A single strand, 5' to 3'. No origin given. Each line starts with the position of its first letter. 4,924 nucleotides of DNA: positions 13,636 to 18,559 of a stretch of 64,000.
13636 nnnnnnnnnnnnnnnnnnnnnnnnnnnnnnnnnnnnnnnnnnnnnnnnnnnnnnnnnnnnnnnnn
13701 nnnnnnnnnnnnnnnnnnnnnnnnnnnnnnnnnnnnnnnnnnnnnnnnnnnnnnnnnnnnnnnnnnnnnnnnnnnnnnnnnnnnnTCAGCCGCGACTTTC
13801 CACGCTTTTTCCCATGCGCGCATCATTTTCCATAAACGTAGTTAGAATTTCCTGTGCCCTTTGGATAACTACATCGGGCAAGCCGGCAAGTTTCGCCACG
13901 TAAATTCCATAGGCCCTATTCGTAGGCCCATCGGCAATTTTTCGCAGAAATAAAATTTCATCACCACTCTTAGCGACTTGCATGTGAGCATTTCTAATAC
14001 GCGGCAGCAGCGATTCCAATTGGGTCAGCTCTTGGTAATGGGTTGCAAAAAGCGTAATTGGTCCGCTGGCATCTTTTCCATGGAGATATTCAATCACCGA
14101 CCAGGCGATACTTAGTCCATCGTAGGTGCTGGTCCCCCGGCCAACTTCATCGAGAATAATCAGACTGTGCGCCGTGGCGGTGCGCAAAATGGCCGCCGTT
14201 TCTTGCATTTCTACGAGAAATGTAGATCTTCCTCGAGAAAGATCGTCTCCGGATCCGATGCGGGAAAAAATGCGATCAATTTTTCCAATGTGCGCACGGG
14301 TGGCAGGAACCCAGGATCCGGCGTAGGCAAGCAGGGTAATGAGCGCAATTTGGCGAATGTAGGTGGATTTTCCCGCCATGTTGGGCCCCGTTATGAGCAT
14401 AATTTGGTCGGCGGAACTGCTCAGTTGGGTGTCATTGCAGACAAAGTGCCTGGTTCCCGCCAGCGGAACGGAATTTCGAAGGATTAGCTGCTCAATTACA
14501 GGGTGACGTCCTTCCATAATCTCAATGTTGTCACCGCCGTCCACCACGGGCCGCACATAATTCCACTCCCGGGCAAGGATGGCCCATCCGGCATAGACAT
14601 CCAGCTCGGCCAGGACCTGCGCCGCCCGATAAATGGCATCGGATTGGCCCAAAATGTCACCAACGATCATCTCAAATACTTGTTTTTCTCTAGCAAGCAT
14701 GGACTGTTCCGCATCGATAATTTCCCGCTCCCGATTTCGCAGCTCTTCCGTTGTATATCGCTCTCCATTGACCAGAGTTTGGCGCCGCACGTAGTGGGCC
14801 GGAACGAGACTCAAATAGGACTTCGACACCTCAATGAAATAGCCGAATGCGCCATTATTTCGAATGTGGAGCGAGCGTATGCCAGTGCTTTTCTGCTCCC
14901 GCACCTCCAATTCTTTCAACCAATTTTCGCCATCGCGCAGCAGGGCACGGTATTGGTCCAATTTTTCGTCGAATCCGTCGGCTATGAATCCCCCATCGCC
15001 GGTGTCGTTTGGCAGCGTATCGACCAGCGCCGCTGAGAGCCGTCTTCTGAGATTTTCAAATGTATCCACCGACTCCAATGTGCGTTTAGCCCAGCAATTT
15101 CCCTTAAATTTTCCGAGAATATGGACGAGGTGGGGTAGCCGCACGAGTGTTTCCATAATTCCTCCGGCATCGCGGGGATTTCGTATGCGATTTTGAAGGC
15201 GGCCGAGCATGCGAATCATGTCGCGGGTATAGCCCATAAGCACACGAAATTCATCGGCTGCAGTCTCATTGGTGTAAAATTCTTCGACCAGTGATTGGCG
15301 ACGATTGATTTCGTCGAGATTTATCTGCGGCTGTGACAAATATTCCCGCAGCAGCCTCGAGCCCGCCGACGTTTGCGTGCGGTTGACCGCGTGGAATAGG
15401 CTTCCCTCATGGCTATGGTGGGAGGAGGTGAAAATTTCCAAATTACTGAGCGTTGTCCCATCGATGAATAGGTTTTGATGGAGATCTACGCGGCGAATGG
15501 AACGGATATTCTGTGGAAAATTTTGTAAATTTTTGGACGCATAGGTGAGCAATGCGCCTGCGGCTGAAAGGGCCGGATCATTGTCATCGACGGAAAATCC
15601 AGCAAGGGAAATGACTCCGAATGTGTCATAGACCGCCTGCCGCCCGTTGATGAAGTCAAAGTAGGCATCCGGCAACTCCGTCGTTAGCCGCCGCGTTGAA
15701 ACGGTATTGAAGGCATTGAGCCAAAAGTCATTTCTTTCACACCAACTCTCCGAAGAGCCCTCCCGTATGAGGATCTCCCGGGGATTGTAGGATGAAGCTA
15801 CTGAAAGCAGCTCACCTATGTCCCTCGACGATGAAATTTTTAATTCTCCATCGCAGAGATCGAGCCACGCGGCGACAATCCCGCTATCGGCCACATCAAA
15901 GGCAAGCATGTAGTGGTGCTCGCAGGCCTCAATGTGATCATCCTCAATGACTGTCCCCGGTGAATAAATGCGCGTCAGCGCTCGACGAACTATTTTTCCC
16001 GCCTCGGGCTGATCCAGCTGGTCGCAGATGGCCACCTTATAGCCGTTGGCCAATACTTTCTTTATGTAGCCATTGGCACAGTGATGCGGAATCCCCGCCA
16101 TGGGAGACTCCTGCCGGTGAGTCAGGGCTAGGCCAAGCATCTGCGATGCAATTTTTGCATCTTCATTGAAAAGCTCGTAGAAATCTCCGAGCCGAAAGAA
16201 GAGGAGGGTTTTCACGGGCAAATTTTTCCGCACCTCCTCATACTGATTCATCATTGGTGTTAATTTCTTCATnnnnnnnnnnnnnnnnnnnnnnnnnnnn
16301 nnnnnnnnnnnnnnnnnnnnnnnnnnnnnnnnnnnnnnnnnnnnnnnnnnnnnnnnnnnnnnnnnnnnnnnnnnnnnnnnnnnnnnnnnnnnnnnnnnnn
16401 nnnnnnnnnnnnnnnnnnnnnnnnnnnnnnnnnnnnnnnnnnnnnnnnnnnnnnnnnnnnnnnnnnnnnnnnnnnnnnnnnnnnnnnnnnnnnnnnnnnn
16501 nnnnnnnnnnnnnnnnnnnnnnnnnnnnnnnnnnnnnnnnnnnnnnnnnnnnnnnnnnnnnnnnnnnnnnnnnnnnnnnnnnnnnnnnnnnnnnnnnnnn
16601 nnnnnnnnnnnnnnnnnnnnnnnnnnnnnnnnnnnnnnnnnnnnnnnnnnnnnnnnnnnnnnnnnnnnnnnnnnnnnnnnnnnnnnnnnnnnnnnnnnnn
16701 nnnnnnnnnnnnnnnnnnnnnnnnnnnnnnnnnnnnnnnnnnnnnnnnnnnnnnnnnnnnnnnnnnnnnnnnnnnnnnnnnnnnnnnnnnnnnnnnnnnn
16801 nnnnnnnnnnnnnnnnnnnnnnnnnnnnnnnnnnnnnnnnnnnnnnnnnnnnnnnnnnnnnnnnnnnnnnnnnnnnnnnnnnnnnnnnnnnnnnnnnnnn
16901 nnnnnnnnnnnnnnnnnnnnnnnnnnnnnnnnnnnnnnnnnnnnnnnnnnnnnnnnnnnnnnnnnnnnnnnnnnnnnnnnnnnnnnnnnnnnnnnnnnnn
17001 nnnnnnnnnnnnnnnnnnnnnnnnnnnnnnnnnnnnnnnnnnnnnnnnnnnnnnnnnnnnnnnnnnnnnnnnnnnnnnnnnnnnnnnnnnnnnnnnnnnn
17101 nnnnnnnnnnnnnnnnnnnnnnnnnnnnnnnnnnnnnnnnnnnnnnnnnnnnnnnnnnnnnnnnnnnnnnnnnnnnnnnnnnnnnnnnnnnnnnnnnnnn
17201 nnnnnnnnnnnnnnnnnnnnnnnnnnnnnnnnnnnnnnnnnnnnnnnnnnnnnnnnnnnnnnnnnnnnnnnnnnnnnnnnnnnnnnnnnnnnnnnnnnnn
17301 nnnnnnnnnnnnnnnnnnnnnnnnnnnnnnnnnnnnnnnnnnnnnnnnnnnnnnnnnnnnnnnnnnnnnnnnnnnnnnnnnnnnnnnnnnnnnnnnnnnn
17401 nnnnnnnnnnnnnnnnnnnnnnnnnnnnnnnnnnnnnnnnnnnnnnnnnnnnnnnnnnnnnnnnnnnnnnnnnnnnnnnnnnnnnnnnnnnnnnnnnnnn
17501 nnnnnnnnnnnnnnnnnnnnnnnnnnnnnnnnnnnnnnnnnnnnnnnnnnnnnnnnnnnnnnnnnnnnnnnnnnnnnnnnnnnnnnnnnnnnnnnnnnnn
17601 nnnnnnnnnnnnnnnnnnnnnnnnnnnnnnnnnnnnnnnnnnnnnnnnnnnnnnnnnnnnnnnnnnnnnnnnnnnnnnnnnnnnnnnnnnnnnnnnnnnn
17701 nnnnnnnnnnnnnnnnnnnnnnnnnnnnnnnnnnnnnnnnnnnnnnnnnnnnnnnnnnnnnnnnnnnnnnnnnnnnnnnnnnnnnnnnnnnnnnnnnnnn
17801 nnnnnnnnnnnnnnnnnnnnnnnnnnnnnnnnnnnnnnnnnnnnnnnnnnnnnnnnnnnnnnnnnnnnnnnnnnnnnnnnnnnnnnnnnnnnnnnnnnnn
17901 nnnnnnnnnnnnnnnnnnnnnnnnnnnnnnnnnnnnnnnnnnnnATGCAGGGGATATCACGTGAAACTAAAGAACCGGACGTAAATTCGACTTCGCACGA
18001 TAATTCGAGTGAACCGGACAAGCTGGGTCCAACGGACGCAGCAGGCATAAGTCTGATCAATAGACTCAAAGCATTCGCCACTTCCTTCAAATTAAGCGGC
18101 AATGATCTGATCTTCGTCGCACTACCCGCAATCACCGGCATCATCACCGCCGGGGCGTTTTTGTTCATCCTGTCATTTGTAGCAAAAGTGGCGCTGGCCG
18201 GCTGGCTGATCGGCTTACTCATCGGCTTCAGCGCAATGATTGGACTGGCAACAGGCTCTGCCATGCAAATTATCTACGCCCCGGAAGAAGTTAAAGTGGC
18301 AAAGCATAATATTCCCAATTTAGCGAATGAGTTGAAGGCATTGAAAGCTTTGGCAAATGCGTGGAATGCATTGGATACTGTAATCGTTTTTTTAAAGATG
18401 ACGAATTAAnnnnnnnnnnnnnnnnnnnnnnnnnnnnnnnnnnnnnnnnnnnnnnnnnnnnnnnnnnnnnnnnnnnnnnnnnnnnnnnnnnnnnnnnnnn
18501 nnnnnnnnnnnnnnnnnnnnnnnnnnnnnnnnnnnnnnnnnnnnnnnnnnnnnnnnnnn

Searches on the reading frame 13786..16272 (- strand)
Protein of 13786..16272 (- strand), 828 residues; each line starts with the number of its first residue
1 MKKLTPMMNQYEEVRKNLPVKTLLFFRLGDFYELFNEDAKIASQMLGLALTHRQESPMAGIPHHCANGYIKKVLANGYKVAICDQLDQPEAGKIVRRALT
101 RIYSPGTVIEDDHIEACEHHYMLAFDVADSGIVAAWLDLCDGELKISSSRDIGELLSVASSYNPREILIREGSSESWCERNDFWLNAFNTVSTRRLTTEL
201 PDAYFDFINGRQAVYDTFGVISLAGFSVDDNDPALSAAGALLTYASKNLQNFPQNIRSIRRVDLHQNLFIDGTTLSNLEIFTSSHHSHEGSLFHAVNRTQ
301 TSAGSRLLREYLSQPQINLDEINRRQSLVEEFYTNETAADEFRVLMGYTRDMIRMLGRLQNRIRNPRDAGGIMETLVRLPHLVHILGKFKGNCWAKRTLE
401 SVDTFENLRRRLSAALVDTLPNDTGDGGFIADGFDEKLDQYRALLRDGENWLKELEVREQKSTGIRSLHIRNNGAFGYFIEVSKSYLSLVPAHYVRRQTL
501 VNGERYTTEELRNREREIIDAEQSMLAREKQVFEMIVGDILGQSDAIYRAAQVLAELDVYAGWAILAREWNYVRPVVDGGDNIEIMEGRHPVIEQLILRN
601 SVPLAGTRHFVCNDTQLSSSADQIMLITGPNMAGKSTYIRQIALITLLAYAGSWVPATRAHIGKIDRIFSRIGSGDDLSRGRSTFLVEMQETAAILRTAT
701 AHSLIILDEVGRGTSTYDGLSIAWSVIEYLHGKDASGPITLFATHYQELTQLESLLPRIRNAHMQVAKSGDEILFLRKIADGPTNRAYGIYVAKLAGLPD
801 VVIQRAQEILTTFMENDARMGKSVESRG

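Call 13: find_encoding_contigs(protein=window:13786-16272:-, flank=10000, max_places=6)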
Protein window:13786-16272:- (828 aa): no gene with exactly this product is on record in the collection.

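Call 14: search_protein_families(library=ncbifam, proteins=[window:13786-16272:-], max_evalue=0.00001)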
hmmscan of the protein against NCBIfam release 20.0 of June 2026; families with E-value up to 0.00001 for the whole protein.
window:13786-16272:- (828 aa): 4 families
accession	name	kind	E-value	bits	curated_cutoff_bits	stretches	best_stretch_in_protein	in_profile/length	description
NF003810.1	PRK05399.1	equivalog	4.6e-266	885.5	480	1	4-812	1-791/793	DNA mismatch repair protein MutS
TIGR01070.1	mutS1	equivalog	4.2e-233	776.3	641.7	1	4-817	1-785/840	DNA mismatch repair protein MutS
NF052383.1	ATPase_KamC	equivalog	2.8e-47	161.7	300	1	428-753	136-434/508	lysine 5,6-aminomutase reactivase ATPase KamC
TIGR01069.2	mutS2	equivalog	1.4e-42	146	400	1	510-816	230-517/790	endonuclease MutS2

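Call 20: find_homologous_proteins(query=window:13786-16272:-, max_evalue=1e-50)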
Query window:13786-16272:- (828 aa): 7638 proteins with E <= 1e-50 among 8000 candidates; the best 120 are listed.
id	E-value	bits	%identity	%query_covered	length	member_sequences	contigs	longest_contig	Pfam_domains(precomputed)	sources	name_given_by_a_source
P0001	0.0e+0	1877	100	100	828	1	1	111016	PF01624.26,PF05192.24,PF05188.24,PF05190.24,PF00488.28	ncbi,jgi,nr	ncbi:MAG: DNA mismatch repair protein MutS [Puniceicoccales bacterium]|jgi:DNA mismatch repair prote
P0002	0.0e+0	1098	61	97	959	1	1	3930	PF01624.26,PF05192.24,PF05188.24,PF05190.24,PF00488.28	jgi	jgi:DNA mismatch repair protein MutS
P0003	0.0e+0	1091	60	98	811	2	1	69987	PF01624.26,PF05192.24,PF05188.24,PF05190.24,PF00488.28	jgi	jgi:DNA mismatch repair protein MutS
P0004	0.0e+0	1083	60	98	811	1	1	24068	PF01624.26,PF05192.24,PF05188.24,PF05190.24,PF00488.28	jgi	jgi:DNA mismatch repair protein MutS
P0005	0.0e+0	1081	60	98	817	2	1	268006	PF01624.26,PF05192.24,PF05188.24,PF05190.24,PF00488.28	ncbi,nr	ncbi:MAG: DNA mismatch repair protein MutS [Puniceicoccales bacterium]|nr:DNA mismatch repair protei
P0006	0.0e+0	1078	59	98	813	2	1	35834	PF01624.26,PF05192.24,PF05188.24,PF05190.24,PF00488.28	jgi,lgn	jgi:DNA mismatch repair protein MutS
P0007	0.0e+0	1046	59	97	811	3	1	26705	PF01624.26,PF05192.24,PF05188.24,PF05190.24,PF00488.28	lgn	-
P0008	0.0e+0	1015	57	99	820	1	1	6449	PF01624.26,PF05192.24,PF05188.24,PF05190.24,PF00488.28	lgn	-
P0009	2.3e-297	1007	56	98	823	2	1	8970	PF01624.26,PF05192.24,PF05188.24,PF05190.24,PF00488.28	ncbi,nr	ncbi:MAG: DNA mismatch repair protein MutS [Puniceicoccales bacterium]|nr:DNA mismatch repair protei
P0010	3.5e-296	1003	56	98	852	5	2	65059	PF01624.26,PF05192.24,PF05188.24,PF05190.24,PF00488.28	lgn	-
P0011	1.3e-293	994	58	98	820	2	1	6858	PF01624.26,PF05192.24,PF05188.24,PF05190.24,PF00488.28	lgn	-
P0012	2.1e-293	994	55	100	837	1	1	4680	PF01624.26,PF05192.24,PF05188.24,PF05190.24,PF00488.28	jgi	jgi:DNA mismatch repair protein MutS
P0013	1.6e-291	987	56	98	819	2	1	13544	PF01624.26,PF05192.24,PF05188.24,PF05190.24,PF00488.28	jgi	jgi:DNA mismatch repair protein MutS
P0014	1.6e-291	987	55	98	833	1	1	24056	PF01624.26,PF05192.24,PF05188.24,PF05190.24,PF00488.28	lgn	-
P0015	2.3e-289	980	54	99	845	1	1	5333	PF01624.26,PF05192.24,PF05188.24,PF05190.24,PF00488.28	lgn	-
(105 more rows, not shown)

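Call 21: find_encoding_contigs(protein=P0001, flank=10000, max_places=4)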
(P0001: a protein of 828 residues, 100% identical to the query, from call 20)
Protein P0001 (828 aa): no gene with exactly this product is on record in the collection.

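Call 36: find_homologous_proteins(query=P0125, max_evalue=0.001)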
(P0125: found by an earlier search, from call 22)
Query P0125 (468 aa): 2 proteins with E <= 0.001 among 6787 candidates.
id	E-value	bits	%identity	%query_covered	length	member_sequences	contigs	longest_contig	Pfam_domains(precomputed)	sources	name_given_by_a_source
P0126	0.0e+0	1028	100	100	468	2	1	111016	-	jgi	jgi:hypothetical protein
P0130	3.5e-92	328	44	96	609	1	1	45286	-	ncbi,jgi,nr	ncbi:MAG: hypothetical protein LBI69_01420 [Puniceicoccales bacterium]|jgi:hypothetical protein|nr:h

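Call 37: find_encoding_contigs(protein=P0130, flank=10000, max_places=4)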
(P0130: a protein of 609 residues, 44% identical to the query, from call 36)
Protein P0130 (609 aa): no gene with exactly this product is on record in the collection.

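Call 40: search_protein_families(library=pfam, proteins=[P0130], max_evalue=0.01)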
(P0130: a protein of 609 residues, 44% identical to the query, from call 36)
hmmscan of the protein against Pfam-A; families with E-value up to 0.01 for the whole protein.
P0130 (609 aa): 0 families

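Call 48: find_encoding_contigs(protein=P0003, flank=10000, max_places=3)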
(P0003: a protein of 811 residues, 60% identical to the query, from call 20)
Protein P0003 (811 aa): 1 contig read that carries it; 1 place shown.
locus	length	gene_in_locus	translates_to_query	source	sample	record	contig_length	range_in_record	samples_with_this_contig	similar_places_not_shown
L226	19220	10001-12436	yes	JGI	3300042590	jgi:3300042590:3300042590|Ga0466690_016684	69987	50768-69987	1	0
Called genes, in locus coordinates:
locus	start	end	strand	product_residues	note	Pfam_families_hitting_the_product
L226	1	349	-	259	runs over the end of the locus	PF00809:Pterin_bind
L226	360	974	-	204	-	PF01227:GTP_cyclohydroI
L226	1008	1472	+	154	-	PF00210:Ferritin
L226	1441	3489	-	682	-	-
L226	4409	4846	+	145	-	-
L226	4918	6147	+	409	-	-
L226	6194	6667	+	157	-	-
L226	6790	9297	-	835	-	PF00343:Phosphorylase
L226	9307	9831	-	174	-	-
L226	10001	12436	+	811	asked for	PF01624:MutS_I, PF05188:MutS_II, PF05192:MutS_III, PF05190:MutS_IV, PF00488:MutS_V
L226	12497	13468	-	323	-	PF04055:Radical_SAM, PF06968:BATS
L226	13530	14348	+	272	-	PF20772:TACO1_YebC_N, PF01709:Transcrip_reg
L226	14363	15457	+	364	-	PF00667:FAD_binding_1, PF00175:NAD_binding_1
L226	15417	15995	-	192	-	PF00186:DHFR_1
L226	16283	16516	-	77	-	-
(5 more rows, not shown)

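Call 49: find_encoding_contigs(protein=P0005, flank=10000, max_places=3)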
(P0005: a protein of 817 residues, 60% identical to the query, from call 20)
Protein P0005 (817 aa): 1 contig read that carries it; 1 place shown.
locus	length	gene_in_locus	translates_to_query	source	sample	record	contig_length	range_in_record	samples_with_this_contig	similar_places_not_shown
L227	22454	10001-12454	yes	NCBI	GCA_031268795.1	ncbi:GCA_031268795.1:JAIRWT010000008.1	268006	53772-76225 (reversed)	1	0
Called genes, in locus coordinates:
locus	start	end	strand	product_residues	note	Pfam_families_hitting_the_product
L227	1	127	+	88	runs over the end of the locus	PF01165:Ribosomal_S21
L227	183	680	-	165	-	-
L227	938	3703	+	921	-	-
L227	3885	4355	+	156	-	PF00383:dCMP_cyt_deam_1, PF14437:MafB19-deam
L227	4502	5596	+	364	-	PF03462:PCRF, PF00472:RF-1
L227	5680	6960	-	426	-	-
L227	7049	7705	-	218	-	PF04367:DUF502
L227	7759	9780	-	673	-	PF22745:Nlig-Ia (weak), PF01653:DNA_ligase_aden, PF03120:OB_DNA_ligase, PF03119:DNA_ligase_ZBD, PF14520:HHH_5 (faint), PF12826:HHH_2, PF00533:BRCT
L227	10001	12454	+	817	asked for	PF01624:MutS_I, PF05188:MutS_II, PF05192:MutS_III, PF05190:MutS_IV, PF00488:MutS_V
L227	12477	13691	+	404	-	PF03222:Trp_Tyr_perm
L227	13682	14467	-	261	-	PF22435:MRM3-like_sub_bind, PF08032:SpoU_sub_bind (faint), PF00588:SpoU_methylase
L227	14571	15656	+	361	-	PF05496:RuvB_N (weak), PF13177:DNA_pol3_delta2, PF13191:AAA_16 (faint), PF13604:AAA_30 (faint), PF00004:AAA, PF07728:AAA_5 (weak), PF13401:AAA_22, PF22608:DNAX_ATPase_lid, +1 more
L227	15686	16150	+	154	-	PF01029:NusB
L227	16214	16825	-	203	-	PF00702:Hydrolase, PF13419:HAD_2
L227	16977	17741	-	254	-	-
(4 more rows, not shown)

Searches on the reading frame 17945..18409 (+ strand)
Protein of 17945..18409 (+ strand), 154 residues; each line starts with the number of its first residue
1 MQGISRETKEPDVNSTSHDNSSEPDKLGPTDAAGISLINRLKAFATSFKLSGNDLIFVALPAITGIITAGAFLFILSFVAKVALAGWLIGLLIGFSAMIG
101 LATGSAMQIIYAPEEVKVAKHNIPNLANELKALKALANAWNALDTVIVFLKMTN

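Call 11: find_encoding_contigs(protein=window:17945-18409:+, flank=10000, max_places=6)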
Protein window:17945-18409:+ (154 aa): no gene with exactly this product is on record in the collection.

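Call 12: search_protein_families(library=pfam, proteins=[window:17945-18409:+], max_evalue=0.01)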
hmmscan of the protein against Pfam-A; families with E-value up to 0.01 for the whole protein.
window:17945-18409:+ (154 aa): 0 families

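Call 22: list_cluster_members(proteins=[P0001, window:17945-18409:+, window:46967-47368:-, window:46467-46970:-, window:16823-17362:+, window:18361-19767:+, window:45118-46458:-, window:43360-45114:-])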
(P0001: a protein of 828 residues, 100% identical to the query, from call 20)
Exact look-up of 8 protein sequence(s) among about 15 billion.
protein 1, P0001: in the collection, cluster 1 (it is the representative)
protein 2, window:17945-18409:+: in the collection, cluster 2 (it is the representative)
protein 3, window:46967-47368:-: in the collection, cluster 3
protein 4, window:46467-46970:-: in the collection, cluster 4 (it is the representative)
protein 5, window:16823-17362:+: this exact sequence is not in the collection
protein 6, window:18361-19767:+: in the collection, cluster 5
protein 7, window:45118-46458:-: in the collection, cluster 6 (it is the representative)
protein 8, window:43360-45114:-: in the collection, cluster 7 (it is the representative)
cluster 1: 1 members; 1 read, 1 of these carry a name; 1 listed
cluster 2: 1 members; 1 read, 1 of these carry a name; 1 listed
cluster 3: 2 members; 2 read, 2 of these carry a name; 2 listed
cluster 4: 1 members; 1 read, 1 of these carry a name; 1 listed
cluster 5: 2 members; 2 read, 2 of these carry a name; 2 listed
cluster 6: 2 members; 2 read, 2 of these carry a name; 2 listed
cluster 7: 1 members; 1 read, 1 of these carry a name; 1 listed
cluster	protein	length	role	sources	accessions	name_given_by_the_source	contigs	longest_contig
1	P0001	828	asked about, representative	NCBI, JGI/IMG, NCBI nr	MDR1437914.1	MAG: DNA mismatch repair protein MutS [Puniceicoccales bacterium] | DNA mismatch repair protein MutS | DNA mismatch repair protein MutS [Puniceicoccales bacterium]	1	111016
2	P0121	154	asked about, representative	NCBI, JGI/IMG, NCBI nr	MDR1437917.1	MAG: hypothetical protein LBI69_02540 [Puniceicoccales bacterium] | hypothetical protein | hypothetical protein [Puniceicoccales bacterium]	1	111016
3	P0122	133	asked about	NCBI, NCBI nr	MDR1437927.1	MAG: hypothetical protein LBI69_02595 [Puniceicoccales bacterium] | hypothetical protein [Puniceicoccales bacterium]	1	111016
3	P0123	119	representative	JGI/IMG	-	hypothetical protein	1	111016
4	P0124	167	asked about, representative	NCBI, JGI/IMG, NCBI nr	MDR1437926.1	MAG: hypothetical protein LBI69_02590 [Puniceicoccales bacterium] | hypothetical protein | hypothetical protein [Puniceicoccales bacterium]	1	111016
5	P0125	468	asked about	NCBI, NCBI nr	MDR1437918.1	MAG: hypothetical protein LBI69_02545 [Puniceicoccales bacterium] | hypothetical protein [Puniceicoccales bacterium]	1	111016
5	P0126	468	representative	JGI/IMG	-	hypothetical protein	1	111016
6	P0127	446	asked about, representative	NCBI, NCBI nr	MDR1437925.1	MAG: hypothetical protein LBI69_02585 [Puniceicoccales bacterium] | hypothetical protein [Puniceicoccales bacterium]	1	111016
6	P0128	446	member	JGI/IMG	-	hypothetical protein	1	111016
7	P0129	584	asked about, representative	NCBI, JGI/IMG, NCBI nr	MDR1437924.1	MAG: hypothetical protein LBI69_02580 [Puniceicoccales bacterium] | hypothetical protein | hypothetical protein [Puniceicoccales bacterium]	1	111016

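Call 40: search_protein_families(library=pfam, proteins=[P0130], max_evalue=0.01)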
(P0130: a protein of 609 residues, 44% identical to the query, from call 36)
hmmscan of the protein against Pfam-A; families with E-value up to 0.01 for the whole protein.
P0130 (609 aa): 0 families
